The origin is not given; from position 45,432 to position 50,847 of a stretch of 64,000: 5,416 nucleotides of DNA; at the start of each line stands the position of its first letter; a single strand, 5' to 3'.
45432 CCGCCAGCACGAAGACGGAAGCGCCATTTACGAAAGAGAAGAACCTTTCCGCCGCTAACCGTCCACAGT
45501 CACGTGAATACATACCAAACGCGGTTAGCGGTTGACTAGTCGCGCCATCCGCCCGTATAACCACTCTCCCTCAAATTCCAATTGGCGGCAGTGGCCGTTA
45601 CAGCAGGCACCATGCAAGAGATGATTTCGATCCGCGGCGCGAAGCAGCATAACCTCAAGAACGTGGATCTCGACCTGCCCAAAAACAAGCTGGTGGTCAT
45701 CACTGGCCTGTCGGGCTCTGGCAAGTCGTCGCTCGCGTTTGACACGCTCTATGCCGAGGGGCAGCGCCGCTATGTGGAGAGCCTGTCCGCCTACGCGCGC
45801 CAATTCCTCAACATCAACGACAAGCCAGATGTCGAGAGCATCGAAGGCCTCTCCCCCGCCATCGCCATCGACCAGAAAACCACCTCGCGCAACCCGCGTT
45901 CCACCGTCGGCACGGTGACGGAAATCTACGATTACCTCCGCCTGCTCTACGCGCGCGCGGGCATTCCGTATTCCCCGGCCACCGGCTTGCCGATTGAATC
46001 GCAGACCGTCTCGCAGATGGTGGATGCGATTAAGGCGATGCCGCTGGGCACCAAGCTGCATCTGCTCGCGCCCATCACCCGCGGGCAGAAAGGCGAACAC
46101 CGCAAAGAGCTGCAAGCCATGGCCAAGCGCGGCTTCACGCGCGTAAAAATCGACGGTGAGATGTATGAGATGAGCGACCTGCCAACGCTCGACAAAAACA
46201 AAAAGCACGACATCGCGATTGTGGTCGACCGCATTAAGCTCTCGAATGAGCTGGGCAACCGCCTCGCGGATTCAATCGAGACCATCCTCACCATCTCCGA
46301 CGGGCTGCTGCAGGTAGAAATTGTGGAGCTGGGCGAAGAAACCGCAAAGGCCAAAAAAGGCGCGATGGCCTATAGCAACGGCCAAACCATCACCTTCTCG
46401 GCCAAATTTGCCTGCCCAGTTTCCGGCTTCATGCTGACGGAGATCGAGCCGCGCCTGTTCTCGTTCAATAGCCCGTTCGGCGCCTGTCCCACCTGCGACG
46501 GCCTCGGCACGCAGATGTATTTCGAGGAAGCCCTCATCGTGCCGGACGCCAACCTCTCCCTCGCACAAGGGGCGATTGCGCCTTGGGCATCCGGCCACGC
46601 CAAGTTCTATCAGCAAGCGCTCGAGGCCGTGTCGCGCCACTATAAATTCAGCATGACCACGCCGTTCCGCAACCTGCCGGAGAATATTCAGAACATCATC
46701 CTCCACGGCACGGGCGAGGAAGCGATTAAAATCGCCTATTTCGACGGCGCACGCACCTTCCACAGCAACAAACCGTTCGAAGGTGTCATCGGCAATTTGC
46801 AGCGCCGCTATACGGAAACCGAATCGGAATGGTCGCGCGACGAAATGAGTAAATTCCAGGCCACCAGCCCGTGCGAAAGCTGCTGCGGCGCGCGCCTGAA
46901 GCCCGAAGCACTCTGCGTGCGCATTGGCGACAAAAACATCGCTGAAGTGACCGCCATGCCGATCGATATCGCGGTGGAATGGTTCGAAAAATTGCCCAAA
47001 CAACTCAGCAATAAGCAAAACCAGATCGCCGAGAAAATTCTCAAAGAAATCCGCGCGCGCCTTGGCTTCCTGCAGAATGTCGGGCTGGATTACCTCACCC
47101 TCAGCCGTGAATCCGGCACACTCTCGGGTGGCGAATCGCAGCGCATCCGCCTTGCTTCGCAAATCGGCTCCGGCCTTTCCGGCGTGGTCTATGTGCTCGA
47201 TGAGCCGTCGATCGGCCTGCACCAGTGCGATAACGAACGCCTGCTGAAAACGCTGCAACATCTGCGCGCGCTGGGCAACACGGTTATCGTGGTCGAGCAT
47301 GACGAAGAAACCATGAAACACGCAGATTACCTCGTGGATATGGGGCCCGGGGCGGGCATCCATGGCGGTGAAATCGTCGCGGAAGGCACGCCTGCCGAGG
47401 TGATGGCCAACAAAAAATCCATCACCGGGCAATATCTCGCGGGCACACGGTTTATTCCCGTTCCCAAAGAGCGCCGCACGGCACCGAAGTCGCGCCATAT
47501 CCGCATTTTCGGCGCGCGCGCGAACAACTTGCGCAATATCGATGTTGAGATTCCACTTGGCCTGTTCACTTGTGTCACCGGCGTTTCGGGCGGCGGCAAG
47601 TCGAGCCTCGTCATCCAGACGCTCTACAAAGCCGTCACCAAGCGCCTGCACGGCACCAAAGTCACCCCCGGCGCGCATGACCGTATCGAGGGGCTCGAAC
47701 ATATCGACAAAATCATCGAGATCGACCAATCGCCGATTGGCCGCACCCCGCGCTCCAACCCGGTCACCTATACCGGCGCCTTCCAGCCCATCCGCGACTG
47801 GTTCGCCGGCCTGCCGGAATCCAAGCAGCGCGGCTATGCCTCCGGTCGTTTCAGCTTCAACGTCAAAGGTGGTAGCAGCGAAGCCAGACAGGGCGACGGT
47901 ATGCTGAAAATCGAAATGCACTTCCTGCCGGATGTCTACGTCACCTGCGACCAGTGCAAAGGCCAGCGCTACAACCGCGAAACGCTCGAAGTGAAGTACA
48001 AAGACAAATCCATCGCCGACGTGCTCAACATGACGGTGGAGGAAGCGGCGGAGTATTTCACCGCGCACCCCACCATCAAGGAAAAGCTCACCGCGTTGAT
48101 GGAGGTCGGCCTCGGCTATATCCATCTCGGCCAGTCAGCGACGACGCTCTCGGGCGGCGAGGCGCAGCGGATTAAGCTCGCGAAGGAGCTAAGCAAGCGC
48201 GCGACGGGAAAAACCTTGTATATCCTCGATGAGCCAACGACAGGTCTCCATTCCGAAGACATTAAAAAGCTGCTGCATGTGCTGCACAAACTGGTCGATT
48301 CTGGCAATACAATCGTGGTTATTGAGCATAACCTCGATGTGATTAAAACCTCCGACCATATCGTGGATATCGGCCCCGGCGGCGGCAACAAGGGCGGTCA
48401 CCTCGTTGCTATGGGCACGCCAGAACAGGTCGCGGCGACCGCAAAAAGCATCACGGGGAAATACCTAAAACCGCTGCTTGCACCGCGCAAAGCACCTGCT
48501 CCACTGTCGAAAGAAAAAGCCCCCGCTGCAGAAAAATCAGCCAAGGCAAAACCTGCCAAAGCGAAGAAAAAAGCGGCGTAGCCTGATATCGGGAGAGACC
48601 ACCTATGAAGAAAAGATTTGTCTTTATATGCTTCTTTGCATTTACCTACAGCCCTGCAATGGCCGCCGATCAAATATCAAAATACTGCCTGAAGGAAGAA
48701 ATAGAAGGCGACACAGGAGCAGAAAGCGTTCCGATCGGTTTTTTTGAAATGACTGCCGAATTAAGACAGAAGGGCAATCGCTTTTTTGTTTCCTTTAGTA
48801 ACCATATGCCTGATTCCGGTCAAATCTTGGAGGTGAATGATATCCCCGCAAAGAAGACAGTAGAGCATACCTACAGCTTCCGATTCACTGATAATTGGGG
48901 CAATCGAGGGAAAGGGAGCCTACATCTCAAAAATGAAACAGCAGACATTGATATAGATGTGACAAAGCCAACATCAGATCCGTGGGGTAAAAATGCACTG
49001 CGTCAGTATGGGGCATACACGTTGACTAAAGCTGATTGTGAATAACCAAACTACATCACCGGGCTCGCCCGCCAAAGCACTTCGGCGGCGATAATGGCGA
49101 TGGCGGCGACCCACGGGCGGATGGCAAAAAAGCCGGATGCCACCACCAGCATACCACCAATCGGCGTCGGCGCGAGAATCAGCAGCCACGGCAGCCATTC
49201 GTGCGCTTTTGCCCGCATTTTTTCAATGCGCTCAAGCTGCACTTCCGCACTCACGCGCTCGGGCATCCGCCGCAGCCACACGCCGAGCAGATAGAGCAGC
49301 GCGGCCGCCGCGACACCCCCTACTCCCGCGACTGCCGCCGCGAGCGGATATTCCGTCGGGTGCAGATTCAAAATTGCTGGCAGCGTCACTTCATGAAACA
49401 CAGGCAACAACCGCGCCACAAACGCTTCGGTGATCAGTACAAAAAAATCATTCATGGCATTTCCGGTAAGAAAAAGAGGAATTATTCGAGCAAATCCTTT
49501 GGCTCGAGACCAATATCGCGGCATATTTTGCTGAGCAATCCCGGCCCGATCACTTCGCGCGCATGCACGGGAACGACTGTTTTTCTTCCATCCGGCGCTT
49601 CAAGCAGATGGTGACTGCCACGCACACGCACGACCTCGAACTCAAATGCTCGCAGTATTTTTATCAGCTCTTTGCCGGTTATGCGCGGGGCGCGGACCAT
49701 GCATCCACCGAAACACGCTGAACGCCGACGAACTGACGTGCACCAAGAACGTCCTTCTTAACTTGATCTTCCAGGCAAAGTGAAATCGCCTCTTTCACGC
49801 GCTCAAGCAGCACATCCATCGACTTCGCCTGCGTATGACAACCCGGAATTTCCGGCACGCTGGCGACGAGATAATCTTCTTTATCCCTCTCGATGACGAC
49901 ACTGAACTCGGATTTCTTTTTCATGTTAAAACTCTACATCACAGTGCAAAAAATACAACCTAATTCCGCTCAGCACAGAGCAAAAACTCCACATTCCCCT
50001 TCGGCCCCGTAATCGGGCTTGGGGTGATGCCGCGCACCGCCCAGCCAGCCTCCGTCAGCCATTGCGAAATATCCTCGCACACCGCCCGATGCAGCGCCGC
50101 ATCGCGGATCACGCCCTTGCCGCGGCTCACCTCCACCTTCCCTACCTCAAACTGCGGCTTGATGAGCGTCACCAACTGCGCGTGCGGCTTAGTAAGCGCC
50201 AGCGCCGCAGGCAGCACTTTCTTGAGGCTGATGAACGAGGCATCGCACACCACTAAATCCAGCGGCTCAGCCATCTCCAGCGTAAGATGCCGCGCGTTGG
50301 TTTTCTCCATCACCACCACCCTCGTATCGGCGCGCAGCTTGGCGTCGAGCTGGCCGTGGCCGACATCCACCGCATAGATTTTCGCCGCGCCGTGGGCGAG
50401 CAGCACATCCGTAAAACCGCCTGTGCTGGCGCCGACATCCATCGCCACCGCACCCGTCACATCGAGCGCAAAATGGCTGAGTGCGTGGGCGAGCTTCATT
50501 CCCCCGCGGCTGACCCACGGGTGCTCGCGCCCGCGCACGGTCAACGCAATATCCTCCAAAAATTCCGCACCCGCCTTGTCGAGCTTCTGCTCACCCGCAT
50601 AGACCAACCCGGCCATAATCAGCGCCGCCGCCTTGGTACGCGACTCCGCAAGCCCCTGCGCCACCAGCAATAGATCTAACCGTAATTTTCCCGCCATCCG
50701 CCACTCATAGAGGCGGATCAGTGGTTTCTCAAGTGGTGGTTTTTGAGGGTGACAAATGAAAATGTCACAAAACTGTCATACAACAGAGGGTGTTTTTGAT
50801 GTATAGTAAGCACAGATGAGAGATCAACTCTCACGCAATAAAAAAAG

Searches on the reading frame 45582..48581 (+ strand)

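Call 9: search_protein_families(library=pfam, proteins=[window:45582-48581:+], max_evalue=0.01)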
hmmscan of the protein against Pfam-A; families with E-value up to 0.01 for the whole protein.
window:45582-48581:+ (999 aa): 14 families
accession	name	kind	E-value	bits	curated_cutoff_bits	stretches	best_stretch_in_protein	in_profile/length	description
PF17755.6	UvrA_DNA-bind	-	1.5e-39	135.2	23.2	1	317-424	3-110/110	UvrA DNA-binding domain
PF17760.6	UvrA_inter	-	2e-37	127.8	23.3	1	141-248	1-108/109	UvrA interaction domain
PF00005.33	ABC_tran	-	3.4e-19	70.2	25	2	815-887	72-137/137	ABC transporter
PF02463.25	SMC_N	-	2e-10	40.9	40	0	847-930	135-211/220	RecF/RecN/SMC N terminal domain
PF20703.3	nSTAND1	-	6.5e-07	29.7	27.1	0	32-61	30-59/379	Novel STAND NTPase 1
PF13191.12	AAA_16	-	9.2e-07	29.9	32.6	0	36-75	25-63/167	AAA ATPase domain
PF13555.12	AAA_29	-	2.1e-05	24.6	27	0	28-51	15-38/61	P-loop containing region of AAA domain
PF12399.14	BCA_ABC_TP_C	-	0.0002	21.3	25.5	0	597-611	1-15/27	Branched-chain amino acid ATP-binding cassette transporter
PF13476.12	AAA_23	-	0.00049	21.2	27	0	15-51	2-35/201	AAA domain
PF03193.22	RsgA_GTPase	-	0.00081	19.7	30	0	14-52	86-123/174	RsgA GTPase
PF13481.12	AAA_25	-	0.00095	19.3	27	0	27-56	25-54/195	AAA domain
PF13304.12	AAA_21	-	0.00099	19.7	27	0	862-909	244-291/304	AAA domain, putative AbiEii toxin, Type IV TA system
PF20720.3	nSTAND3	-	0.001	19.2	27.2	0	32-57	14-39/155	Novel STAND NTPase 3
PF25199.1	nSTAND_NTPase5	-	0.0093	16.2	34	0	662-701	43-83/145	Novel STAND NTPase 5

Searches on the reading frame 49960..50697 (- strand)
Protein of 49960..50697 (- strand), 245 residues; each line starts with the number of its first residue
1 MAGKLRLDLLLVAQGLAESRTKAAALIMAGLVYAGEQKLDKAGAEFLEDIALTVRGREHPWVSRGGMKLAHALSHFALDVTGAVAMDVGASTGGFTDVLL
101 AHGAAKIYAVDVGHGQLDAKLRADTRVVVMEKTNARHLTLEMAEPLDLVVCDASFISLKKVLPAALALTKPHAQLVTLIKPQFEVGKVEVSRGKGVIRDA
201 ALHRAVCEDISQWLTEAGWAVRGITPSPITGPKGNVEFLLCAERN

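Call 14: search_protein_families(library=pfam, proteins=[window:49960-50697:-], max_evalue=0.0001)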
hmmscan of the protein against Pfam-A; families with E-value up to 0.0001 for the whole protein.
window:49960-50697:- (245 aa): 3 families
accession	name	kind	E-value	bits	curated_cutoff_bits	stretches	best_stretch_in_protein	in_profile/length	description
PF01728.25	FtsJ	-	1.2e-44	152.8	24.1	1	61-243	1-180/181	FtsJ-like methyltransferase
PF01479.30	S4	-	2.6e-06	27.5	22.8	1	5-42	1-38/48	S4 domain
PF08241.18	Methyltransf_11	-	9.4e-05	23.4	21.2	0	87-159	2-74/95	Methyltransferase domain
